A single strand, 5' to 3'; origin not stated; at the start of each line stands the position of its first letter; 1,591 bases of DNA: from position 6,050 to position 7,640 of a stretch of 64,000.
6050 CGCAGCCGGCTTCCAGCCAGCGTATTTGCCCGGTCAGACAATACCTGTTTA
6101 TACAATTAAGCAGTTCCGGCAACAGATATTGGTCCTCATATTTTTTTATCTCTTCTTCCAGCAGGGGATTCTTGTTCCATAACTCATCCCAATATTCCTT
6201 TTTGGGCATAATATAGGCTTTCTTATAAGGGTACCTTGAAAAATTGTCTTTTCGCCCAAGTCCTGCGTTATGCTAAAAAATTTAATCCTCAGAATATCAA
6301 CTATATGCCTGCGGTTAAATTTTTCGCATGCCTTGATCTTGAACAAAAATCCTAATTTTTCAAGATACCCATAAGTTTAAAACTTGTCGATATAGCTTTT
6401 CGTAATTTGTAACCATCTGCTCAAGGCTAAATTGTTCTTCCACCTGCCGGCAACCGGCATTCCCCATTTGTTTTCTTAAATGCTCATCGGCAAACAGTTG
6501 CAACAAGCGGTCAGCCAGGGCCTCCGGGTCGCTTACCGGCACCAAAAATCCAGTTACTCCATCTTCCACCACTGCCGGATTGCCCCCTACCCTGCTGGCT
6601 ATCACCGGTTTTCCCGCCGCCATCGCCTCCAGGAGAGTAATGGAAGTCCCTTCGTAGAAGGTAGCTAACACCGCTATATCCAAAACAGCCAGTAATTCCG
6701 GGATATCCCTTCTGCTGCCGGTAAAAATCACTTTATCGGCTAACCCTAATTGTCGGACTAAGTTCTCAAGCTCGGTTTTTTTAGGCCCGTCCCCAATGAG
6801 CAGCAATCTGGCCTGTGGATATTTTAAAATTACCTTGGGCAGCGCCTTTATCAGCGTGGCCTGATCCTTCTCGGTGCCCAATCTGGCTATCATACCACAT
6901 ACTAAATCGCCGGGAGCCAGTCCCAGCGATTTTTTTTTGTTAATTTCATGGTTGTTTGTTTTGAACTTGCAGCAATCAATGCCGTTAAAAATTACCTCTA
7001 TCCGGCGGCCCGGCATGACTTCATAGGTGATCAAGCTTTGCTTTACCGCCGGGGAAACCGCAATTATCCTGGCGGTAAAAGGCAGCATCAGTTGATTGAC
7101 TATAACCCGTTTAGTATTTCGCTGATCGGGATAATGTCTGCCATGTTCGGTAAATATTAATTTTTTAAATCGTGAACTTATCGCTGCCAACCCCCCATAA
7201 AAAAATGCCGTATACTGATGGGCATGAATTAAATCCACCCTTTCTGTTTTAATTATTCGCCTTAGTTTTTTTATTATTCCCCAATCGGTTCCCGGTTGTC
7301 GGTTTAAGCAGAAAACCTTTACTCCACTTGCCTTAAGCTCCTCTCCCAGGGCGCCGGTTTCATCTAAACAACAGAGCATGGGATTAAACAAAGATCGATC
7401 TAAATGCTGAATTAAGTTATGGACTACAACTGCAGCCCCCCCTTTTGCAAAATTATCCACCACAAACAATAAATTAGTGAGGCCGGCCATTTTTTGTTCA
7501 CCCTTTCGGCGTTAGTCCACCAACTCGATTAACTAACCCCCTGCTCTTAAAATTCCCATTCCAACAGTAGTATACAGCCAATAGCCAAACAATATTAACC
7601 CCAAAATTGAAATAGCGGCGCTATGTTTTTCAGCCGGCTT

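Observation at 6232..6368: Undescribed ~137-bp TIR element family, three copies (6232..6368, 25259..25395, 36382..36518), inserted at gene 3' ends and donating stop codons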

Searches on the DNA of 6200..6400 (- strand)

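Call 23: search_dna_similar(query=window:6225-6374:-, collection=plasmids, mode=distant, max_evalue=0.01, max_rows=30)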
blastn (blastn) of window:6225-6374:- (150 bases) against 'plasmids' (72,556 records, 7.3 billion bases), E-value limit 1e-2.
No match.

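Call 42: search_rna_families(source=window, start=6200, end=6400, threshold=evalue, max_evalue=10, show_alignments=2)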
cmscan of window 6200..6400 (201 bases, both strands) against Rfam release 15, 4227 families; matches with E-value up to 10: 6.
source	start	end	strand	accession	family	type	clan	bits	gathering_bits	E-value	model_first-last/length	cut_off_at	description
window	6227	6372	+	RF04134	MIR7504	Gene; miRNA;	-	24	83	0.029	1-124/124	no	MIR7504 microRNA precursor family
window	6206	6358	-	RF01437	S_pombe_snR10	Gene; snRNA; snoRNA; HACA-box;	CL00031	18.2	50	2.1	1-167/167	no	small nucleolar RNA snR10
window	6225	6374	-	RF04156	MIR2670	Gene; miRNA;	-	16.8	117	0.16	1-200/200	no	MIR2670 microRNA precursor family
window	6306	6381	-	RF01094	RF_site6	Cis-reg; frameshift_element;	-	15.8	90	5.8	1-118/118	no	Polymerase ribosomal frameshift site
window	6235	6291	-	RF01913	mir-2778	Gene; miRNA;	-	15.1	86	2.7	1-77/77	no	mir-2778 microRNA precursor family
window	6274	6325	+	RF04157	MIR9486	Gene; miRNA;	-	12.6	100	7.1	1-119/119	no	MIR9486 microRNA precursor family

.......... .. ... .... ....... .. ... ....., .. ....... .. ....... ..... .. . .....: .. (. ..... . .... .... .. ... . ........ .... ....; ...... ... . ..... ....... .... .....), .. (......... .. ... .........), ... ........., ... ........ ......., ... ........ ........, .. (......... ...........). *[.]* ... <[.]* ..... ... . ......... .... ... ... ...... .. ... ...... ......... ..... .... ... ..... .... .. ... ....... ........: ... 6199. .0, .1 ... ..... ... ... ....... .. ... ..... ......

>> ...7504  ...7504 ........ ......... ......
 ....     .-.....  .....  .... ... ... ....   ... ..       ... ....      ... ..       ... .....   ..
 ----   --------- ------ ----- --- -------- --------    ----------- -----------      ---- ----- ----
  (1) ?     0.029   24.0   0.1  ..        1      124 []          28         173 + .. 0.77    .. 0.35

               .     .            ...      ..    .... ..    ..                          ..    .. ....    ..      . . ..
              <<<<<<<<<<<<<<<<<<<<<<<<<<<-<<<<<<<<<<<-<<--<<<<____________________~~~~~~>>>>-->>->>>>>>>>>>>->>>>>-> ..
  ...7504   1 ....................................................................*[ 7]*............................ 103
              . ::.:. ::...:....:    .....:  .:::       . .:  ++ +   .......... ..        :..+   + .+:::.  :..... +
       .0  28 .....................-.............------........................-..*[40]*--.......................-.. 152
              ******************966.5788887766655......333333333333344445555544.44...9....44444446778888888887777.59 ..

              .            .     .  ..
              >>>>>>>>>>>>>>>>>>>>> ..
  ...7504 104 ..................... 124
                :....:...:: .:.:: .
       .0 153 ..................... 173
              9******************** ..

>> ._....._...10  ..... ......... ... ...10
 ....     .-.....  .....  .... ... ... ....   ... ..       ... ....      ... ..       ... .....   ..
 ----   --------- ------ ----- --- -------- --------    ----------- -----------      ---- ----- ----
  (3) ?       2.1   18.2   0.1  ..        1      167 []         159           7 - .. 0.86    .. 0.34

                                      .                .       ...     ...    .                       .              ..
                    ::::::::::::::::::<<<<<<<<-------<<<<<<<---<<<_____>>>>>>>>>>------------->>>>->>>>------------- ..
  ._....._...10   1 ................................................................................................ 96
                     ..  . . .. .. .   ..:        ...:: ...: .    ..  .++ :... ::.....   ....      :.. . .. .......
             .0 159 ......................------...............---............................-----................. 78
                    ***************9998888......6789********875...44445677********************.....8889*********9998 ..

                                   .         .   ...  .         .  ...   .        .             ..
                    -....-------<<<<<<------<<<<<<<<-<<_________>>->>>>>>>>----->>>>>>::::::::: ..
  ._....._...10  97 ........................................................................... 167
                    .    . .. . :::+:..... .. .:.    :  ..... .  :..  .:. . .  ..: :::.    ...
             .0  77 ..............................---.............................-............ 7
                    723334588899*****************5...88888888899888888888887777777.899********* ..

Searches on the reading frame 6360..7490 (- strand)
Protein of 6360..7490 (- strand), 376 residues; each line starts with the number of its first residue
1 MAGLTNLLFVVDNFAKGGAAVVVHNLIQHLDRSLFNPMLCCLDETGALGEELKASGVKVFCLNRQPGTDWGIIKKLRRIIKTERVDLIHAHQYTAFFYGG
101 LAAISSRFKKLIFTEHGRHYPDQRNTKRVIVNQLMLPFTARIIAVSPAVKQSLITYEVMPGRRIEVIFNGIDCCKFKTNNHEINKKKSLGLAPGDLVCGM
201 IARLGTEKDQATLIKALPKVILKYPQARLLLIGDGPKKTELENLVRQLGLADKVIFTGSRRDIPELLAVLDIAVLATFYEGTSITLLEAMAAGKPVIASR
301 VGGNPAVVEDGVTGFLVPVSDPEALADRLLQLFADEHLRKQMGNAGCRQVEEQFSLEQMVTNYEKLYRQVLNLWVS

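Call 15: find_encoding_contigs(protein=window:6360-7490:-, flank=3000, max_places=6)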
Protein window:6360-7490:- (376 aa): no gene with exactly this product is on record in the collection.

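Call 34: find_homologous_proteins(query=window:6360-7490:-, max_evalue=1e-30)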
Query window:6360-7490:- (376 aa): 1895 proteins with E <= 1e-30 among 8000 candidates; the best 120 are listed.
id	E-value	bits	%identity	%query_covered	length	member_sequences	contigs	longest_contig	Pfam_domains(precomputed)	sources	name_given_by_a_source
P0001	3.9e-248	840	100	100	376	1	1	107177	PF00534.27,PF13477.13,PF13579.13,PF13524.13,PF13439.13,PF13692.13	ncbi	-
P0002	2.0e-195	667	81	99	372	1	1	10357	PF00534.27,PF13477.13,PF13579.13,PF13524.13,PF13439.13,PF13692.13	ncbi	-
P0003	2.6e-174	598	72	99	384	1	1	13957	PF00534.27,PF13477.13,PF13579.13,PF13439.13,PF13692.13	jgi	jgi:glycosyltransferase involved in cell wall biosynthesis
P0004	2.0e-167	575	72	95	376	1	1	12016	PF00534.27,PF13579.13,PF13524.13,PF13439.13,PF13692.13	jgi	jgi:glycosyltransferase involved in cell wall biosynthesis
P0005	1.1e-166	573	68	98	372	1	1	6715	PF00534.27,PF13477.13,PF13579.13,PF13439.13,PF13692.13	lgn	-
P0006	1.4e-122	427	53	98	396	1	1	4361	PF00534.27,PF13477.13,PF13579.13,PF13524.13,PF13439.13,PF13692.13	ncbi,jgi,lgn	-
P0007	8.7e-122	425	54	98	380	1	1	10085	PF00534.27,PF13477.13,PF13579.13,PF13524.13,PF13439.13,PF13692.13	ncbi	-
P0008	9.4e-122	425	54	98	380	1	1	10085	PF00534.27,PF13477.13,PF13579.13,PF13524.13,PF13439.13,PF13692.13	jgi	-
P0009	1.2e-121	424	53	98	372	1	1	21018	PF00534.27,PF13477.13,PF13579.13,PF13524.13,PF13439.13,PF13692.13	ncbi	-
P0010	1.4e-117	411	53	98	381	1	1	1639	PF00534.27,PF13477.13,PF13579.13,PF13524.13,PF13439.13,PF13692.13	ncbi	-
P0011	4.3e-115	403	53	98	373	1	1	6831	PF00534.27,PF13477.13,PF13579.13,PF13524.13,PF13439.13,PF13692.13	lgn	-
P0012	2.7e-111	390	51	99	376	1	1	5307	PF00534.27,PF13477.13,PF13579.13,PF13524.13,PF13439.13,PF20706.4,PF13692.13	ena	-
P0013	3.9e-111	390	48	99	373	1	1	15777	PF00534.27,PF13477.13,PF13579.13,PF13439.13,PF13692.13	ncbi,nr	ncbi:MAG: glycosyltransferase [Candidatus Schekmanbacteria bacterium]|nr:glycosyltransferase [Candid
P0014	2.0e-110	387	51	97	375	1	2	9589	PF00534.27,PF13477.13,PF13579.13,PF13524.13,PF13439.13,PF13692.13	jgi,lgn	-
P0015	2.0e-106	374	47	95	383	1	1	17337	PF00534.27,PF13477.13,PF13579.13,PF13524.13,PF13439.13,PF13692.13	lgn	-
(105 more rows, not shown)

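Call 36: find_encoding_contigs(protein=P0002, flank=3000, max_places=3)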
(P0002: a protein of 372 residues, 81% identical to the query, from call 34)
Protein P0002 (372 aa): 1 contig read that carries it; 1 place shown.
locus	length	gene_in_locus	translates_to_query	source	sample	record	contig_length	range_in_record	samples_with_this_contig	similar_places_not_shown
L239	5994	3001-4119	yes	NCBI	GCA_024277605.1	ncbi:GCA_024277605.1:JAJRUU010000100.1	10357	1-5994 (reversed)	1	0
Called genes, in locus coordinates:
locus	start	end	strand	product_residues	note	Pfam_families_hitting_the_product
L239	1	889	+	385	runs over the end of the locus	PF04055:Radical_SAM, PF13353:Fer4_12 (weak), PF13186:SPASM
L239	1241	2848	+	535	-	PF04932:Wzy_C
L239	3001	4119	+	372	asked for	PF13477:Glyco_trans_4_2 (weak), PF13439:Glyco_transf_4, PF13579:Glyco_trans_4_4, PF00534:Glycos_transf_1, PF13692:Glyco_trans_1_4, PF13524:Glyco_trans_1_2 (weak)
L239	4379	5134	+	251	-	PF13489:Methyltransf_23, PF01209:Ubie_methyltran (weak), PF08003:Methyltransf_9 (weak), PF13847:Methyltransf_31, PF08241:Methyltransf_11, PF08242:Methyltransf_12, PF13649:Methyltransf_25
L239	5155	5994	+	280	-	?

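Call 38: find_encoding_contigs(protein=P0003, flank=2500, max_places=2)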
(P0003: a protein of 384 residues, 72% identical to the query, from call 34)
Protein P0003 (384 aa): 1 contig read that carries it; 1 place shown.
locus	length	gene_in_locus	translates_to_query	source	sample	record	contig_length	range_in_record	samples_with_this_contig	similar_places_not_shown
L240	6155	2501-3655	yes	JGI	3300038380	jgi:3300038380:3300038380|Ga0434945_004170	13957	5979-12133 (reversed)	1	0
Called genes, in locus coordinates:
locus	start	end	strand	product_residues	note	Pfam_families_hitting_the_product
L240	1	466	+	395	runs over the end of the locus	PF04055:Radical_SAM, PF13353:Fer4_12 (weak), PF13186:SPASM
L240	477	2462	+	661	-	PF04932:Wzy_C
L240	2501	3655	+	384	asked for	PF13477:Glyco_trans_4_2 (weak), PF13439:Glyco_transf_4, PF13579:Glyco_trans_4_4, PF00534:Glycos_transf_1, PF13692:Glyco_trans_1_4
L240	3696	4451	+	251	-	PF13489:Methyltransf_23, PF01209:Ubie_methyltran, PF08003:Methyltransf_9 (weak), PF13649:Methyltransf_25, PF13847:Methyltransf_31, PF08241:Methyltransf_11, PF08242:Methyltransf_12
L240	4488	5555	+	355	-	PF13579:Glyco_trans_4_4 (weak), PF00534:Glycos_transf_1, PF13692:Glyco_trans_1_4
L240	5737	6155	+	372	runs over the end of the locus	PF01041:DegT_DnrJ_EryC1, PF01053:Cys_Met_Meta_PP (weak), PF01212:Beta_elim_lyase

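Call 39: find_encoding_contigs(protein=P0005, flank=2500, max_places=2)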
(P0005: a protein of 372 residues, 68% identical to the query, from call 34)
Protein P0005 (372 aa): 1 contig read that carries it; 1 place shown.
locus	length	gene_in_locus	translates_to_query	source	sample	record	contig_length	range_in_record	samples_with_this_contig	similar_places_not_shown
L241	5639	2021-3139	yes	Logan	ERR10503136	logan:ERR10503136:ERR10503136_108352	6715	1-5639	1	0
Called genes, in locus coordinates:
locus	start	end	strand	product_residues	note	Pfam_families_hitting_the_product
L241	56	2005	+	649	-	PF04932:Wzy_C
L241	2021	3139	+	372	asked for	PF13439:Glyco_transf_4, PF13477:Glyco_trans_4_2 (weak), PF13579:Glyco_trans_4_4, PF00534:Glycos_transf_1, PF13692:Glyco_trans_1_4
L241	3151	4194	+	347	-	PF13579:Glyco_trans_4_4 (weak), PF13439:Glyco_transf_4 (weak), PF00534:Glycos_transf_1, PF13692:Glyco_trans_1_4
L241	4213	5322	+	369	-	PF01041:DegT_DnrJ_EryC1, PF00155:Aminotran_1_2 (weak), PF01053:Cys_Met_Meta_PP (weak), PF01212:Beta_elim_lyase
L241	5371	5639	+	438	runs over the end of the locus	PF01943:Polysacc_synt, PF13440:Polysacc_synt_3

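Call 44: find_encoding_contigs(protein=P0001, flank=1000, max_places=2)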
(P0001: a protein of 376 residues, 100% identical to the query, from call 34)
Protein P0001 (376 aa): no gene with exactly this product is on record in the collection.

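Call 45: list_cluster_members(proteins=[P0001, P0002])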
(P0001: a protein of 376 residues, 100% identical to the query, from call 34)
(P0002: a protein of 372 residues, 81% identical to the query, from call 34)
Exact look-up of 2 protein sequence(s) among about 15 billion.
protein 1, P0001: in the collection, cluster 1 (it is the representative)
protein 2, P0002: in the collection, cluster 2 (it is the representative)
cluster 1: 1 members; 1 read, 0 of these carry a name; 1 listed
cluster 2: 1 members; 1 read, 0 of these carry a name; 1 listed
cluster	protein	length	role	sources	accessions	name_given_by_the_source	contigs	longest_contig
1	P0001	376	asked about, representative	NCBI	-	-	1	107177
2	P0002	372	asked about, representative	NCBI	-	-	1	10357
